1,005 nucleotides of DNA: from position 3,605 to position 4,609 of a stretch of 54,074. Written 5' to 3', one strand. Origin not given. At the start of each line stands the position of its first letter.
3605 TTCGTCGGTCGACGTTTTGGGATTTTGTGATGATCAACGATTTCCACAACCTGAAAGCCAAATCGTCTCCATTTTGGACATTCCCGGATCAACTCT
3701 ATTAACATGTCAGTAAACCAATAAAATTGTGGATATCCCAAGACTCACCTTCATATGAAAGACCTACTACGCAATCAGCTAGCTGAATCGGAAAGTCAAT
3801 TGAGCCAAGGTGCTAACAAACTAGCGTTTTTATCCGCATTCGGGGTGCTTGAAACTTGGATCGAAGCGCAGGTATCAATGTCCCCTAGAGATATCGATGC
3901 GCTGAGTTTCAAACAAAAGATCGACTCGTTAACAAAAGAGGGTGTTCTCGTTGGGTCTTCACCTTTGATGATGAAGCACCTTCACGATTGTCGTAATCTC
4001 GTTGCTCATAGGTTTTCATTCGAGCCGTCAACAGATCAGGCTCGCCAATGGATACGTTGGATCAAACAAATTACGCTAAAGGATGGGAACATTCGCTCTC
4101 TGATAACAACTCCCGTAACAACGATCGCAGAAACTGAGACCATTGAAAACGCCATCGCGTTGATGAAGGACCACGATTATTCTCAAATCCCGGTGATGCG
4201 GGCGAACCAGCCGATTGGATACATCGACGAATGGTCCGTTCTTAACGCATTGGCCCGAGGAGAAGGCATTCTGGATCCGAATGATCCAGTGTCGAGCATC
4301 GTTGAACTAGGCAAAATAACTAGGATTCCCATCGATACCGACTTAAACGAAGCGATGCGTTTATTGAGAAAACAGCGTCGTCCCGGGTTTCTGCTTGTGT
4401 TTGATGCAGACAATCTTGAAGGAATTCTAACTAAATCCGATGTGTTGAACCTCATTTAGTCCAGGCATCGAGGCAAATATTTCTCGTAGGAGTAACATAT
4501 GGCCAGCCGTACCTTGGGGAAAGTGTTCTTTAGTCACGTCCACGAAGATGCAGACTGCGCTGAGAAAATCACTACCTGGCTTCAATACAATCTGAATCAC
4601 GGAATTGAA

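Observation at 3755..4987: TIR protein paired with a HEPN(DUF4145-like)-CBS protein: candidate undescribed Thoeris-like signalling defence module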

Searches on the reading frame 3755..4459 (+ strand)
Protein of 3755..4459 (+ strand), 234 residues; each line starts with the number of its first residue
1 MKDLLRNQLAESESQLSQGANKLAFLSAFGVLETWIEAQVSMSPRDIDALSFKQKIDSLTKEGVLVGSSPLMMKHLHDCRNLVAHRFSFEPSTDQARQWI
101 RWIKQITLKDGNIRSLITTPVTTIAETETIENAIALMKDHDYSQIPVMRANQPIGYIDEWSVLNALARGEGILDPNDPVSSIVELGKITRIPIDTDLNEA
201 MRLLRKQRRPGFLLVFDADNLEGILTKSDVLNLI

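Call 3: search_protein_families(library=pfam, proteins=[window:3755-4459:+], max_evalue=1)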
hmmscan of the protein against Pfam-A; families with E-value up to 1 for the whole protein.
window:3755-4459:+ (234 aa): 3 families
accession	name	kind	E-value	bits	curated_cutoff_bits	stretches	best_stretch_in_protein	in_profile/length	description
PF00571.33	CBS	-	1.7e-19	70.3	24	2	113-167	1-56/57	CBS domain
PF13643.11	DUF4145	-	0.00043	20.7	23.1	1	51-100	36-84/88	Domain of unknown function (DUF4145)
PF14044.11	NETI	-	0.27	11.4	27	1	124-154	4-32/56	NETI protein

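Call 4: search_protein_families(library=padloc, proteins=[window:3755-4459:+], max_evalue=1)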
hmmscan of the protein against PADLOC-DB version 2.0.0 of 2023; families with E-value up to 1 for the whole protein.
window:3755-4459:+ (234 aa): 0 families

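Call 5: search_protein_families(library=ncbifam, proteins=[window:3755-4459:+], max_evalue=1)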
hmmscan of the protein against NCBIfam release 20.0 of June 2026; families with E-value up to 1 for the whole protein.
window:3755-4459:+ (234 aa): 12 families
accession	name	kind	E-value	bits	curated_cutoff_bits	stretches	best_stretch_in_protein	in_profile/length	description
TIGR01137.1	cysta_beta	equivalog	4.7e-09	35.4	510.25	1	72-233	306-455/457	cystathionine beta-synthase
NF053863.1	DS11_antiphage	equivalog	7.7e-09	35.1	260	1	119-230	83-188/305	CBS domain-containing anti-phage protein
NF041630.1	CBS_CbpB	equivalog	1.2e-05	25.2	125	1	120-232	20-133/143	cyclic-di-AMP-binding protein CbpB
TIGR01302.1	IMP_dehydrog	equivalog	1.8e-05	23.8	481.5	1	114-231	83-197/450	IMP dehydrogenase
NF041552.1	TF_PrdR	equivalog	2.3e-05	22.9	795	1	102-165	61-124/577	sigma-54 dependent transcriptional regulator PrdR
NF041569.1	A-tRNAntase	equivalog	0.00017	20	1440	1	114-232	312-424/880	A-adding tRNA nucleotidyltransferase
NF005869.0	PRK07807.1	equivalog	0.00083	18.5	549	1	114-231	93-201/479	GuaB1 family IMP dehydrogenase-related protein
TIGR01303.1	IMP_DH_rel_1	equivalog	0.0092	14.9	562.75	1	115-230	93-198/475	GuaB1 family IMP dehydrogenase-related protein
NF011446.0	PRK14869.2-2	equivalog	0.0094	14.4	601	0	112-154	77-119/576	putative manganese-dependent inorganic diphosphatase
NF038387.1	CBS_CbpA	equivalog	0.015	14.9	150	1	120-233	12-121/209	cyclic di-AMP binding protein CbpA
NF011443.0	PRK14869.1-5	equivalog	0.028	12.8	335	0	112-151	70-109/546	putative manganese-dependent inorganic diphosphatase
NF052358.1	GMPRedGuaB1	equivalog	0.046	12.9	675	1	116-231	95-201/479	GMP reductase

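Call 6: find_homologous_proteins(query=window:3755-4459:+, max_evalue=0.001)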
Query window:3755-4459:+ (234 aa): 1 proteins with E <= 0.001 among 378 candidates.
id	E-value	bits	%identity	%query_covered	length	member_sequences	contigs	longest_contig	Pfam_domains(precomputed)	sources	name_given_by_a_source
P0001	5.6e-139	479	100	94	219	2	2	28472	PF00571.34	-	-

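Call 8: find_encoding_contigs(protein=P0001, flank=10000, max_places=6)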
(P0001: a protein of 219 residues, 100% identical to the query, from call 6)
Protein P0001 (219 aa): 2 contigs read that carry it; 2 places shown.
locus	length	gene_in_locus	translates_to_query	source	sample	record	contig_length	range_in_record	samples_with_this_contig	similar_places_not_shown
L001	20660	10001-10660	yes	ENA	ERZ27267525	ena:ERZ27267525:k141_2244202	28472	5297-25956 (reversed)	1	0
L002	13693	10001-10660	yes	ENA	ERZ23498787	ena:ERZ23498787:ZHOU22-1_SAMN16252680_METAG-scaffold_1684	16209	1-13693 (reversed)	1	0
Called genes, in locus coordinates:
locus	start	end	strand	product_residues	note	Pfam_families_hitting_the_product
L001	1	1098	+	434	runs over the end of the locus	PF00578:AhpC-TSA, PF08534:Redoxin, PF13905:Thioredoxin_8 (weak), PF17991:Thioredoxin_10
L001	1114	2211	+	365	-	PF00578:AhpC-TSA, PF08534:Redoxin, PF13905:Thioredoxin_8, PF17991:Thioredoxin_10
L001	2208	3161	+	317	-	-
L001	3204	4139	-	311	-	PF00126:HTH_1, PF03466:LysR_substrate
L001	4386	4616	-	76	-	PF00042:Globin (faint)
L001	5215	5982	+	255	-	PF01738:DLH, PF00326:Peptidase_S9 (faint), PF08840:BAAT_C (faint)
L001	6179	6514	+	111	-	-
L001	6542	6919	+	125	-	PF00837:T4_deiodinase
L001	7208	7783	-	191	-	PF01966:HD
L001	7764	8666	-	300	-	PF14801:TrmI-like_N, PF08704:GCD14, PF01135:PCMT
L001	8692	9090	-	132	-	PF02311:AraC_binding (weak), PF07883:Cupin_2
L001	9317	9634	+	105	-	PF09969:DUF2203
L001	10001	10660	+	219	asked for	PF00571:CBS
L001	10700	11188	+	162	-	PF08937:ThsB_TIR (weak), PF13676:TIR_2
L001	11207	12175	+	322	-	PF02574:S-methyl_trans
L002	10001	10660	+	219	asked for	PF00571:CBS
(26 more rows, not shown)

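Call 18: search_solved_structures(query=window:3755-4459:+, max_evalue=1, show_alignments=2)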
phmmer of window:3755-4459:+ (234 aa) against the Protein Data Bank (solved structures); distinct sequences matched with E-value up to 1: 41.
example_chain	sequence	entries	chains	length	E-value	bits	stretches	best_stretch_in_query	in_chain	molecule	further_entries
4esy_A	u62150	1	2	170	3.3e-07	33.3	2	115-175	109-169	CBS domain containing membrane protein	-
9sr9_H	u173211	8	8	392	9.5e-07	31.8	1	113-149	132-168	Dehydrogenase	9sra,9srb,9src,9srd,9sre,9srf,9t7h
9znf_5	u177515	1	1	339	1.1e-06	31.6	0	176-231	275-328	CBS domain-containing protein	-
9znf_4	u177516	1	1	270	1.7e-06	31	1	112-169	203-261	CBS domain-containing protein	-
9zni_6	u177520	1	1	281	2.7e-06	30.3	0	188-232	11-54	CBS domain-containing protein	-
9zng_7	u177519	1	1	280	9.8e-06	28.5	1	115-231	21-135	CBS domain-containing protein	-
9zni_7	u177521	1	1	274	1.2e-05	28.2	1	115-231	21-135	CBS domain-containing protein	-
9l96_a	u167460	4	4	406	1.3e-05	28.2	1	110-167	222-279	CBS domain-containing protein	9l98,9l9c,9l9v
5awe_A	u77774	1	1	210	2.1e-05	27.4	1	119-232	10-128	Putative acetoin utilization protein, acetoin dehydrogenase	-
3ddj_A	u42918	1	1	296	3.4e-05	26.8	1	114-231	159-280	CBS domain-containing protein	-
9s4w_A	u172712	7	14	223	0.00019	24.3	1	116-232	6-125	AcuB from Geobacillus stearothermophilus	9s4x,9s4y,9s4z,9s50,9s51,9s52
2ef7_A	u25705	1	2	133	0.00029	23.7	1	113-231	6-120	Hypothetical protein ST2348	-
1xkf_A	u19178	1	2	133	0.00037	23.3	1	113-231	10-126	hypothetical protein RV2626C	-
1y5h_A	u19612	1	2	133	0.00038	23.3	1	113-231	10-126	hypothetical protein RV2626C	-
2cu0_A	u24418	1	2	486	0.00081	22.2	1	114-231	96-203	Inosine-5'-monophosphate dehydrogenase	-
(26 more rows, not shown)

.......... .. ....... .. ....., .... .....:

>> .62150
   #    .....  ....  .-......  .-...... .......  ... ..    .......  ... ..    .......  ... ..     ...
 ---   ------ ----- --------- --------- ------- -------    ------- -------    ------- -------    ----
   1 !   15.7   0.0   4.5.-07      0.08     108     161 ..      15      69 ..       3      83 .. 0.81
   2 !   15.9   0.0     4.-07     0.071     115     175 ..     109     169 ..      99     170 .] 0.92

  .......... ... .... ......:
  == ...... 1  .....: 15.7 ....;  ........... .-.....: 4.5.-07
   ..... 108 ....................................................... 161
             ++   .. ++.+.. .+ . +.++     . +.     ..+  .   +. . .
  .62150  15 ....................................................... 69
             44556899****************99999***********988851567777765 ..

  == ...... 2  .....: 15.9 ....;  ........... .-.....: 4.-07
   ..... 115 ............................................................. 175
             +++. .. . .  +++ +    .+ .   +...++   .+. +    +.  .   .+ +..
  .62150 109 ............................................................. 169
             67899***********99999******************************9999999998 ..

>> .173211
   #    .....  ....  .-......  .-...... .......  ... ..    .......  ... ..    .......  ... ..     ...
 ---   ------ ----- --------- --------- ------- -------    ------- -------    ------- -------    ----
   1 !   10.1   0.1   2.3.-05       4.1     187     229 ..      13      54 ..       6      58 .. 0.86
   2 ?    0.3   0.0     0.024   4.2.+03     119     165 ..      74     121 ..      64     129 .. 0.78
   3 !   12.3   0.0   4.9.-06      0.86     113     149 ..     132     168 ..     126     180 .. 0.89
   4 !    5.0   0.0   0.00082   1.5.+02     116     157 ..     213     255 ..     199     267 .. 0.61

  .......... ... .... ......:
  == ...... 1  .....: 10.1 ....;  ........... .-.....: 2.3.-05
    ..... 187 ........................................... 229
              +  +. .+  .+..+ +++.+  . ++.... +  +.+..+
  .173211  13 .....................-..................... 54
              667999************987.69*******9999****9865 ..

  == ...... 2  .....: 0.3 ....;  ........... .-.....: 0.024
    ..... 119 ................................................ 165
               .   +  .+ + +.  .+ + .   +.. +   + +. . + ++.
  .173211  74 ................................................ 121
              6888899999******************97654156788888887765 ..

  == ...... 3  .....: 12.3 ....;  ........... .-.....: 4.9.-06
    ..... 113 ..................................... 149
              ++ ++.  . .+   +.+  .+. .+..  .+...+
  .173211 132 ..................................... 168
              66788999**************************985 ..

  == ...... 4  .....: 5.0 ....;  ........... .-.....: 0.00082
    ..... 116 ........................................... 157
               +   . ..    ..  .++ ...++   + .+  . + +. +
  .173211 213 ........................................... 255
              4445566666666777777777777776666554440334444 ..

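Call 20: predict_structure(protein=window:3755-4459:+)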
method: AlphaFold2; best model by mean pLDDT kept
length: 234 residues; sequences in the alignment: 1
mean_pLDDT: 45.3   pTM: 0.31
mean pLDDT of the five models: 45.3, 43.5, 41.8, 39.3, 37.2
residues with pLDDT >= 90: 0; 70-90: 2; 50-70: 74; < 50: 158
segments of 3 or more residues with pLDDT < 50: 44-46, 69-73, 80-92, 94-96, 102-142, 144-201, 204-234
pLDDT, mean of each block of 10 residues (from residue 1): 58 52 59 63 53 66 55 50 42 49 45 27 32 45 43 41 46 40 32 44 45 32 31 30
secondary structure, 60 per line:
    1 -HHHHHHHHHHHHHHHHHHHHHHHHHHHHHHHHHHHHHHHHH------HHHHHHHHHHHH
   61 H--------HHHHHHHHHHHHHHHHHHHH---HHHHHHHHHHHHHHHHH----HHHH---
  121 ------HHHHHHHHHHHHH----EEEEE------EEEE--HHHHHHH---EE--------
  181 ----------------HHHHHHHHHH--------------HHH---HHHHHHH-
elements in order: H2-42 H49-61 H70-89 H93-109 H114-117 H127-139 E144-148 E155-158 H161-167 H197-206 H227-233

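Call 29: find_homologous_proteins(query=A1, max_evalue=0.001)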
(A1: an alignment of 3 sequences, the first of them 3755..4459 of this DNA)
Query A1 (3 sequences) (234 aa, profile of the alignment): 28 proteins with E <= 0.001 among 8000 candidates.
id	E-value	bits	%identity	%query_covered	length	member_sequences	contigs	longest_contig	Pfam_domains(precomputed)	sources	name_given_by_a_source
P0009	3.8e-125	434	33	96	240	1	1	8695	PF00571.34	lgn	-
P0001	1.9e-111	389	100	94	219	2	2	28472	PF00571.34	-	-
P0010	6.8e-73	263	31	97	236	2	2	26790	PF00571.34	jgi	jgi:predicted transcriptional regulator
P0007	2.1e-71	258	34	50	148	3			-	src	-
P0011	1.2e-67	246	30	97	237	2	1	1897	PF00571.34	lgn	-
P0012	8.1e-67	243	34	97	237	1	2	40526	PF00571.34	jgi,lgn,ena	-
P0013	1.9e-66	242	31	77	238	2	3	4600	PF00571.34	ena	-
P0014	3.7e-66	241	30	97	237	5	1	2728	PF00571.34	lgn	-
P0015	6.6e-65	237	30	97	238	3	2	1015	PF00571.34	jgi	-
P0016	9.7e-65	236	28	97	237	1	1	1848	PF00571.34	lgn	-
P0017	1.0e-62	230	30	95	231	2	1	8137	PF00571.34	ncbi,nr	ncbi:MAG: CBS domain-containing protein [Chloroflexi bacterium]|nr:CBS domain-containing protein [Ch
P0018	3.6e-62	228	29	95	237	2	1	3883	PF00571.34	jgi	jgi:predicted transcriptional regulator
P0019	1.1e-61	226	29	96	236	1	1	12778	PF00571.34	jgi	jgi:CBS domain-containing protein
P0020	5.2e-57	211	32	96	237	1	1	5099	PF00571.34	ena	-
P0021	2.2e-56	209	31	89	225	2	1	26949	PF00571.34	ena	-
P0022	4.0e-55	205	32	97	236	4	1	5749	PF00571.34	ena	-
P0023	7.7e-55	204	27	96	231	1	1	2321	PF00571.34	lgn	-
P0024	1.7e-52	196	28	96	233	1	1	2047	PF00571.34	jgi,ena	-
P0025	1.9e-13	68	27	24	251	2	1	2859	PF00571.34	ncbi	-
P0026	3.8e-12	64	28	50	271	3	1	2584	PF00571.34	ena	-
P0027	1.6e-11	62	21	58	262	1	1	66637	PF00571.34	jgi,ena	-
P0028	8.2e-11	60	27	24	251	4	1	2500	PF00571.34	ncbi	-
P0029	2.4e-10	58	29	24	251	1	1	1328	PF00571.34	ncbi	-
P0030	1.9e-9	55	28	62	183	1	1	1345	PF01381.29,PF13560.13,PF00571.34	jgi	jgi:predicted transcriptional regulator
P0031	7.9e-9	53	39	23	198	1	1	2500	PF00571.34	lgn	-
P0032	2.0e-8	52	26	67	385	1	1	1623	PF00571.34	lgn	-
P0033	1.9e-5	42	25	25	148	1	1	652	PF00571.34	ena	-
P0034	9.2e-5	40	30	23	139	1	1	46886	PF00571.34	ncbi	-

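Call 30: find_encoding_contigs(protein=P0010, flank=6000, max_places=3)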
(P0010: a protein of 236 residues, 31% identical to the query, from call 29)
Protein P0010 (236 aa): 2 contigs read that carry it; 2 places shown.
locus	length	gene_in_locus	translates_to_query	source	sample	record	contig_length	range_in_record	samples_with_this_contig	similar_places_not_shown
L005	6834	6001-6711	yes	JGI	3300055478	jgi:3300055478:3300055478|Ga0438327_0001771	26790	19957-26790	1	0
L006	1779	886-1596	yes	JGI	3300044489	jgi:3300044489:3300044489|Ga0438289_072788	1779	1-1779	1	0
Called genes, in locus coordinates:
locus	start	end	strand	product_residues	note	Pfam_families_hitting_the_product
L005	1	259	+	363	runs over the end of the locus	PF00294:PfkB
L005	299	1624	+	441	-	PF09861:Lar_N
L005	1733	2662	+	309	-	PF00248:Aldo_ket_red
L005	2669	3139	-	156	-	-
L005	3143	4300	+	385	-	PF01408:GFO_IDH_MocA, PF03447:NAD_binding_3 (weak), PF02894:GFO_IDH_MocA_C, PF22725:GFO_IDH_MocA_C3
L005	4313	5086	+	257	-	PF01261:AP_endonuc_2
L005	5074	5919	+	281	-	PF01261:AP_endonuc_2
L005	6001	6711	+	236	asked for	PF00571:CBS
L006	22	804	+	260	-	PF01261:AP_endonuc_2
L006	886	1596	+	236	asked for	PF00571:CBS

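Call 31: find_encoding_contigs(protein=P0012, flank=6000, max_places=3)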
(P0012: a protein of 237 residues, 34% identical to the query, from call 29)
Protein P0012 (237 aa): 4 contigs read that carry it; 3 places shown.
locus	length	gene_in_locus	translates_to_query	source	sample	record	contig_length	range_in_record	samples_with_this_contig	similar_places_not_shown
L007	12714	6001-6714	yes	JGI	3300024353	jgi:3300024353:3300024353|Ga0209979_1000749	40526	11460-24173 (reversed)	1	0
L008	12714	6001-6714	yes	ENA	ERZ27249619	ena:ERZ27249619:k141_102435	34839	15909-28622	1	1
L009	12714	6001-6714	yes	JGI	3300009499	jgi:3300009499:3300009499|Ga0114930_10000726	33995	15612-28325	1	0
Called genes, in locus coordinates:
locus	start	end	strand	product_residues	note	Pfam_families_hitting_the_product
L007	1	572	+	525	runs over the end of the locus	PF13289:SIR2_2 (weak)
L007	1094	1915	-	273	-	PF00561:Abhydrolase_1, PF12146:Hydrolase_4 (weak), PF12697:Abhydrolase_6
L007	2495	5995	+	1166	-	PF00270:DEAD (faint), PF04851:ResIII, PF00176:SNF2-rel_dom, PF00271:Helicase_C, PF13020:NOV_C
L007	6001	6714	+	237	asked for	PF00571:CBS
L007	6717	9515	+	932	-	PF06634:DUF1156, PF01555:N6_N4_Mtase (faint)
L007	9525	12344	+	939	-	PF04465:DUF499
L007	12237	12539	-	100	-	-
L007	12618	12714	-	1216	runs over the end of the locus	PF04851:ResIII, PF00270:DEAD, PF00271:Helicase_C, PF08797:HIRAN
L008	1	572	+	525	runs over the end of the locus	PF13289:SIR2_2 (weak)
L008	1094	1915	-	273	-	PF00561:Abhydrolase_1, PF12146:Hydrolase_4 (weak), PF12697:Abhydrolase_6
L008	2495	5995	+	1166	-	PF00270:DEAD (faint), PF04851:ResIII, PF00176:SNF2-rel_dom, PF00271:Helicase_C, PF13020:NOV_C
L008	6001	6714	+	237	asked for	PF00571:CBS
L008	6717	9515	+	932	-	PF06634:DUF1156, PF01555:N6_N4_Mtase (faint)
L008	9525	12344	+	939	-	PF04465:DUF499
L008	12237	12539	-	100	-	-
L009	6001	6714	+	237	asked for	PF00571:CBS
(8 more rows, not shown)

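Call 32: find_encoding_contigs(protein=P0021, flank=6000, max_places=3)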
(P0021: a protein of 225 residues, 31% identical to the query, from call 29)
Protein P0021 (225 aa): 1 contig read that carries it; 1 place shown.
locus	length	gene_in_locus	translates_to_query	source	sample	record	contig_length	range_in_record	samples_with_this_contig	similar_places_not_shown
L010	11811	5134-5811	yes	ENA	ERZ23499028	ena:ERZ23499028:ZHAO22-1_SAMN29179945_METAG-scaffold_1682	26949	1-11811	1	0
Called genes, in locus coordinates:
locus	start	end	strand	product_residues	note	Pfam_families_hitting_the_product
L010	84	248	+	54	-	-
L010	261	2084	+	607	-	-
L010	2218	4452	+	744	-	-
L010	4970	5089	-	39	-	-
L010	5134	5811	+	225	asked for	PF00571:CBS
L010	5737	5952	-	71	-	-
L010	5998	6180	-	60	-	-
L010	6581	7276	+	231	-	-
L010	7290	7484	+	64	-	-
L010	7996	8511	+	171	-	-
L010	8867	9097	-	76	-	PF13560:HTH_31, PF12844:HTH_19 (weak), PF01381:HTH_3, PF13443:HTH_26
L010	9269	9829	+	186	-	-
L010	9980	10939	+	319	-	PF08239:SH3_3 (weak)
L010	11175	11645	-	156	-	PF13384:HTH_23 (weak)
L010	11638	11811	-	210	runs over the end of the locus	-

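Call 33: find_encoding_contigs(protein=P0019, flank=6000, max_places=3)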
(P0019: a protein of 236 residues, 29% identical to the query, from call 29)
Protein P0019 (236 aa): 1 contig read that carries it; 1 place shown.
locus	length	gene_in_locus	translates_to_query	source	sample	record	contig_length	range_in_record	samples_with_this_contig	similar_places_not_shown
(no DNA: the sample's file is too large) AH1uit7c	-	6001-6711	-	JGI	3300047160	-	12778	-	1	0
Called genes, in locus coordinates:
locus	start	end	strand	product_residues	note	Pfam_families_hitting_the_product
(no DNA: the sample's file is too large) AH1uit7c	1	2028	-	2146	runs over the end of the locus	?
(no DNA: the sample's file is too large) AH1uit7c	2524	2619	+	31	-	-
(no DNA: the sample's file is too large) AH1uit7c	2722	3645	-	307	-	PF01370:Epimerase, PF13460:NAD_binding_10, PF08338:DUF1731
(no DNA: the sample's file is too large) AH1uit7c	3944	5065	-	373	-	PF00890:FAD_binding_2 (weak), PF01266:DAO, PF13450:NAD_binding_8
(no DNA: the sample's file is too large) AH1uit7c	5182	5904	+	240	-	-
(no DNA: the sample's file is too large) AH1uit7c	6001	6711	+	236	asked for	PF00571:CBS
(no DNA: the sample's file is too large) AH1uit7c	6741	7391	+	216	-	PF14117:DUF4287, PF18899:DUF5655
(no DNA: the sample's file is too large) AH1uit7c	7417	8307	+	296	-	PF13385:Laminin_G_3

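Call 34: find_encoding_contigs(protein=P0017, flank=6000, max_places=3)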
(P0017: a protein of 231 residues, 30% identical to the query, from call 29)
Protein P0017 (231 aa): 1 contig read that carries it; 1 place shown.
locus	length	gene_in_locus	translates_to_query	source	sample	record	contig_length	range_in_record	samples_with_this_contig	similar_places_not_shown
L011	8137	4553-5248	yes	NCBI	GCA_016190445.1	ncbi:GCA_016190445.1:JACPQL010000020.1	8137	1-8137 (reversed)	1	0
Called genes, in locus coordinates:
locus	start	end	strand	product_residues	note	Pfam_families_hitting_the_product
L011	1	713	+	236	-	PF01488:Shikimate_DH, PF00745:GlutR_dimer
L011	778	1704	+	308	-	PF01379:Porphobil_deam, PF03900:Porphobil_deamC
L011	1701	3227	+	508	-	PF00590:TP_methylase, PF02602:HEM4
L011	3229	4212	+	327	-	PF00490:ALAD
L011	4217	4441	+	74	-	PF10049:DUF2283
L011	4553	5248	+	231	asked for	PF00571:CBS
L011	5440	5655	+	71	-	PF21748:UPF0150 (weak)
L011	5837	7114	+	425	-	PF00202:Aminotran_3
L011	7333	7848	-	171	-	PF09055:Sod_Ni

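Call 35: find_encoding_contigs(protein=P0022, flank=6000, max_places=3)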
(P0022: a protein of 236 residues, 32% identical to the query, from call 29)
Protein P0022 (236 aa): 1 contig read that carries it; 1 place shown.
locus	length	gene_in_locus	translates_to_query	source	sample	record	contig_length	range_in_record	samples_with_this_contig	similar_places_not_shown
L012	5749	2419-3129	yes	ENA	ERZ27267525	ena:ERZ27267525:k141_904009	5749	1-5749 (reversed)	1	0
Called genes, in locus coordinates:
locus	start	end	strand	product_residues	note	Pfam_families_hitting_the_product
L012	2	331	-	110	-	?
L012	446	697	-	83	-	PF01037:AsnC_trans_reg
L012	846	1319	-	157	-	PF02629:CoA_binding (weak), PF13380:CoA_binding_2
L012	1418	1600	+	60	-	-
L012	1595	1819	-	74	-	PF06348:DUF1059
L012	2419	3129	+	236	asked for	PF00571:CBS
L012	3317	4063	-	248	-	-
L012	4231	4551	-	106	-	-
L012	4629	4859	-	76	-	-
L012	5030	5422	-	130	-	PF13240:Zn_Ribbon_1 (weak)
